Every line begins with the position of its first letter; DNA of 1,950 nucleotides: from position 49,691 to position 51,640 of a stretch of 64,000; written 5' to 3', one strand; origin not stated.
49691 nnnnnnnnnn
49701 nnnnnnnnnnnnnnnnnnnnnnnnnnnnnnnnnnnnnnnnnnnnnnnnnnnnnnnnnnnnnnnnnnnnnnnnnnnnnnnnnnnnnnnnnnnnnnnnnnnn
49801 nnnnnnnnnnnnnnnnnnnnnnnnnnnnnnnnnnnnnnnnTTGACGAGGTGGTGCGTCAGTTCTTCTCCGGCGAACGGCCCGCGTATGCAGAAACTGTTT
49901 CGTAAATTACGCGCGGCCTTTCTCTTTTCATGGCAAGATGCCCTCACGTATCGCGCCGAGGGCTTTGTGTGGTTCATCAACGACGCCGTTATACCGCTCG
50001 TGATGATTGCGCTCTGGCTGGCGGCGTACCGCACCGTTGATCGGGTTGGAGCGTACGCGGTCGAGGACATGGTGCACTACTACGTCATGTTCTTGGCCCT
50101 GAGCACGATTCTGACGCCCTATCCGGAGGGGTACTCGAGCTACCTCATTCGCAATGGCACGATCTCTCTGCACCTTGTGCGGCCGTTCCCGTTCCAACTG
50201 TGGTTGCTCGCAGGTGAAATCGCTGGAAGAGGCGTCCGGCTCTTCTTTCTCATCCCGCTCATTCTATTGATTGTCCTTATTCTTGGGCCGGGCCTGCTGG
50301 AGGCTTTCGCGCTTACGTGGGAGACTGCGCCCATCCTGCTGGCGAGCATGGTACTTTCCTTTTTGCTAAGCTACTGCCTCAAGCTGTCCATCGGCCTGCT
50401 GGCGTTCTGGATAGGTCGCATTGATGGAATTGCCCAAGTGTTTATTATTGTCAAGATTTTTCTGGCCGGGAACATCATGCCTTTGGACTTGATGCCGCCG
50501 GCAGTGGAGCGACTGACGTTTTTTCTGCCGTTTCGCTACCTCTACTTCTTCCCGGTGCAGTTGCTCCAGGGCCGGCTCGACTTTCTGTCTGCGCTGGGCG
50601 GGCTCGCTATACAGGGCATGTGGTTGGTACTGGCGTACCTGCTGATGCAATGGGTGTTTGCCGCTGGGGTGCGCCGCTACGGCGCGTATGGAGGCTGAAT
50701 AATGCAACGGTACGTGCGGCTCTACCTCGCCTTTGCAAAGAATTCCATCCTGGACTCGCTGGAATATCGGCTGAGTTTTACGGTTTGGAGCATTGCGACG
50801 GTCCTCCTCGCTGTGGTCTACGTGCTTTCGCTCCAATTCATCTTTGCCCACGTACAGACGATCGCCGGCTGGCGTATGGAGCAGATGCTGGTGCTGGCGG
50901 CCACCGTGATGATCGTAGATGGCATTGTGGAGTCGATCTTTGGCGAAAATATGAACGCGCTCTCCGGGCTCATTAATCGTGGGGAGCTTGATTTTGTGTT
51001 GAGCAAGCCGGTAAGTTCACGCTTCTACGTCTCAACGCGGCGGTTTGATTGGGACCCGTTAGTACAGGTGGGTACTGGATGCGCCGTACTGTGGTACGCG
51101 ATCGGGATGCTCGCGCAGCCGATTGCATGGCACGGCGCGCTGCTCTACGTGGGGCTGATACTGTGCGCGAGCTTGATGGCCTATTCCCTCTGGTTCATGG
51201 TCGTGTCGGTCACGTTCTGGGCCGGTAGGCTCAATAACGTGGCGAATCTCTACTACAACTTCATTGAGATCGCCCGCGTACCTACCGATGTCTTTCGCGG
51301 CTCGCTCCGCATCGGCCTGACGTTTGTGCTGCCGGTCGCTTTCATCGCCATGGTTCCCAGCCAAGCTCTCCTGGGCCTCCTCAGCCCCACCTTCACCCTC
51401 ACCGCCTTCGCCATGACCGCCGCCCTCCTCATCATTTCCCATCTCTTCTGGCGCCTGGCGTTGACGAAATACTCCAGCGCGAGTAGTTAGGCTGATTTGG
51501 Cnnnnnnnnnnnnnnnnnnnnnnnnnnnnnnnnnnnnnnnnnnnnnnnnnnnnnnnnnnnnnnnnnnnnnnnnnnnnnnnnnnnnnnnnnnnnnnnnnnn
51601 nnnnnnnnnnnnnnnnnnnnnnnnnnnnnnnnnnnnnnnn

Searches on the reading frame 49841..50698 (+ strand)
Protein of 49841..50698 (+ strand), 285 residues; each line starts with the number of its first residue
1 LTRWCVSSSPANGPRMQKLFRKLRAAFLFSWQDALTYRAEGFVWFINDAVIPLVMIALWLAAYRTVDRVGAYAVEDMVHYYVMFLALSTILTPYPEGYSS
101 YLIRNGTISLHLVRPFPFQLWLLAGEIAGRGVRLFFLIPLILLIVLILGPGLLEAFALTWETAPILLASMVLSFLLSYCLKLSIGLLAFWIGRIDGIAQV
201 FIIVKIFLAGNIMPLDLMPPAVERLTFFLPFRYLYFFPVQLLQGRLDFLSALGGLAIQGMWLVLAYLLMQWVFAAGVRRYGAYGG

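Call 110: search_protein_families(library=pfam, proteins=[window:49841-50698:+], max_evalue=0.00001)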
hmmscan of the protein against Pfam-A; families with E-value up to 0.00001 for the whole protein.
window:49841-50698:+ (285 aa): 1 family
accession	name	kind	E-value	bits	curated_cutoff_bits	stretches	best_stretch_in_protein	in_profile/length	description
PF06182.17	ABC2_membrane_6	-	1e-18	68.4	22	1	52-283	4-228/229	ABC-2 family transporter protein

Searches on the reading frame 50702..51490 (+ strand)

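Call 110: search_protein_families(library=pfam, proteins=[window:50702-51490:+], max_evalue=0.00001)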
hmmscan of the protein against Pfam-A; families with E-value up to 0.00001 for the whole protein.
window:50702-51490:+ (262 aa): 1 family
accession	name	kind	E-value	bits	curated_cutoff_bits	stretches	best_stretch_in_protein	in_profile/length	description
PF06182.17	ABC2_membrane_6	-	4.5e-51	174.3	22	1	36-261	3-229/229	ABC-2 family transporter protein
